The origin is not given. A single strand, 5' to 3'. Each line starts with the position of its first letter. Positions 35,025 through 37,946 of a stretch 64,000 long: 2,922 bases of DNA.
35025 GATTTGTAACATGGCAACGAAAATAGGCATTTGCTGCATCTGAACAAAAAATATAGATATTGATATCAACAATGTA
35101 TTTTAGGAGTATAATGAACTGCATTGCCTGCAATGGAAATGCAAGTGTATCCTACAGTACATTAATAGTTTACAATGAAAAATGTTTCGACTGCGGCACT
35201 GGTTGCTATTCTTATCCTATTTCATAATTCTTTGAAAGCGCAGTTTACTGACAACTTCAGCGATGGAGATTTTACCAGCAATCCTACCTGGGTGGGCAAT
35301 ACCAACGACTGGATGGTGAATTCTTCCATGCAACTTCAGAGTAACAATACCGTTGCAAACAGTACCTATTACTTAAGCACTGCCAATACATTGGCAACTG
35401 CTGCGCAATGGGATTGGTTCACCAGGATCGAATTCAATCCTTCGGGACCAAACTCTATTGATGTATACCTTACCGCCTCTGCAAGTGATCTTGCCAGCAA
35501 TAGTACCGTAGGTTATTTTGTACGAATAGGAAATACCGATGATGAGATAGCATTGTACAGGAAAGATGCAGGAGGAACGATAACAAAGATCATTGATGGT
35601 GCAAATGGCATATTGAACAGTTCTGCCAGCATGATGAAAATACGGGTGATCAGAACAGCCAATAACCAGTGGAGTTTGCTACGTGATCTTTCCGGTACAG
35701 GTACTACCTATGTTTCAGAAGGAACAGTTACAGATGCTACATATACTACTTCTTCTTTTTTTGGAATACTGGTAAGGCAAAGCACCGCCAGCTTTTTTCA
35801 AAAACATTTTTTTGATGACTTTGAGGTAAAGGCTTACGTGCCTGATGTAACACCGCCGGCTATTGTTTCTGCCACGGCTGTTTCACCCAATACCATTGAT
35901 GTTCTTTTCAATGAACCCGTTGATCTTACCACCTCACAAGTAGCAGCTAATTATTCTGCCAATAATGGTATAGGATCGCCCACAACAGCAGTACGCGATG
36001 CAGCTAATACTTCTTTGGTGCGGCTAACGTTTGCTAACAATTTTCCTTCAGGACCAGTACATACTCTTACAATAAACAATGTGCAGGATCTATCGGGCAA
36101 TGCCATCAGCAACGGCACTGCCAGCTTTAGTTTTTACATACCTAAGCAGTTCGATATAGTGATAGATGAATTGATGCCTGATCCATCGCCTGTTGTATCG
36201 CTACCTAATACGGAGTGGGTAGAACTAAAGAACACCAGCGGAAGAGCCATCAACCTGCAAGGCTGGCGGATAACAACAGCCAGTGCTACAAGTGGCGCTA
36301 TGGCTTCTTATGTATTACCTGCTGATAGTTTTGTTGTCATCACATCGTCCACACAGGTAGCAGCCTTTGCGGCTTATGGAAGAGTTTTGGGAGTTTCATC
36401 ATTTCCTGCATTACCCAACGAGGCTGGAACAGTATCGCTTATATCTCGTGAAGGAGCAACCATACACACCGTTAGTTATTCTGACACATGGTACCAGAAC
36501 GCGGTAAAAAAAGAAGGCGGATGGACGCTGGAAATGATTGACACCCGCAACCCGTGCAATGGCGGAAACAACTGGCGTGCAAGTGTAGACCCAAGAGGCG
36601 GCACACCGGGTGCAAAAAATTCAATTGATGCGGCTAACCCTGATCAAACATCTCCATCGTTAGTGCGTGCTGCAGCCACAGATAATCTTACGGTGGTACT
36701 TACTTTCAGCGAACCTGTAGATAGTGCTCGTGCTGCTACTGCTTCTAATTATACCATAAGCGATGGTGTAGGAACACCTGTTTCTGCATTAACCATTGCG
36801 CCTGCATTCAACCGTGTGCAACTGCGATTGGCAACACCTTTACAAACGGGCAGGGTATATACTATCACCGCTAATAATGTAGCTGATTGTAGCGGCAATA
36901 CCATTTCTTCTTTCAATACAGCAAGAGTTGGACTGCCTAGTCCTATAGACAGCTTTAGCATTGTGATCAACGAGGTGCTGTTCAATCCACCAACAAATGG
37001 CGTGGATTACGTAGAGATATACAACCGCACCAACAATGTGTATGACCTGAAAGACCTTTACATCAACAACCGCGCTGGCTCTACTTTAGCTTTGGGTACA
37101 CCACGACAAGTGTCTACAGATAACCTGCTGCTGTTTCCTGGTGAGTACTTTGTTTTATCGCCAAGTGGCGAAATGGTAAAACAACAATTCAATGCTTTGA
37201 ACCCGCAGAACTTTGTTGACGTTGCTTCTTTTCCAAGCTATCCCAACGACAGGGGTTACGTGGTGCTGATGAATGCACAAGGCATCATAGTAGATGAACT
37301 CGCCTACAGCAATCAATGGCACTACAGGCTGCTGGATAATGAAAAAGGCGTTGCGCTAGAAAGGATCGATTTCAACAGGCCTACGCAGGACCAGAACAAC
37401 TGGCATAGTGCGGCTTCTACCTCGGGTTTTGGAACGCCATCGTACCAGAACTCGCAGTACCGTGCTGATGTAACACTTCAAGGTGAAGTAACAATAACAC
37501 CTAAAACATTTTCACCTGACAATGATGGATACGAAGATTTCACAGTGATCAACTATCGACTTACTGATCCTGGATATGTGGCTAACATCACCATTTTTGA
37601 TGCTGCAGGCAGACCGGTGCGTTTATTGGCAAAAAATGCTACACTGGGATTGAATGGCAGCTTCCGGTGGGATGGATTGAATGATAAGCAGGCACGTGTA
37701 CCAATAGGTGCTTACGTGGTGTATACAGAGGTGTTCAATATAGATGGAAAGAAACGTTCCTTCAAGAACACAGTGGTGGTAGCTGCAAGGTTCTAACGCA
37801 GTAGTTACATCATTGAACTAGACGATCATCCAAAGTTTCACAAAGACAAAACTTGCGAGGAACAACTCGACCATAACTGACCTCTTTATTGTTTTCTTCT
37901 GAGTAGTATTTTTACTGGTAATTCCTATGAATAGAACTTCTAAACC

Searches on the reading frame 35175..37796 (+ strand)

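Call 49: search_protein_families(library=pfam, proteins=[window:35175-37796:+], max_evalue=0.0001)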
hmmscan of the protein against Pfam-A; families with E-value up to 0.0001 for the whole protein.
window:35175-37796:+ (873 aa): 2 families
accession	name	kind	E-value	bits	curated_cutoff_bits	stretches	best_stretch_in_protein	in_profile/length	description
PF00932.25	LTD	-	5.2e-27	94.8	34.3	2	327-436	7-108/109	Lamin Tail Domain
PF13205.12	Big_5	-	2.5e-14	54.3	23.6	2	500-578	18-96/105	Bacterial Ig-like domain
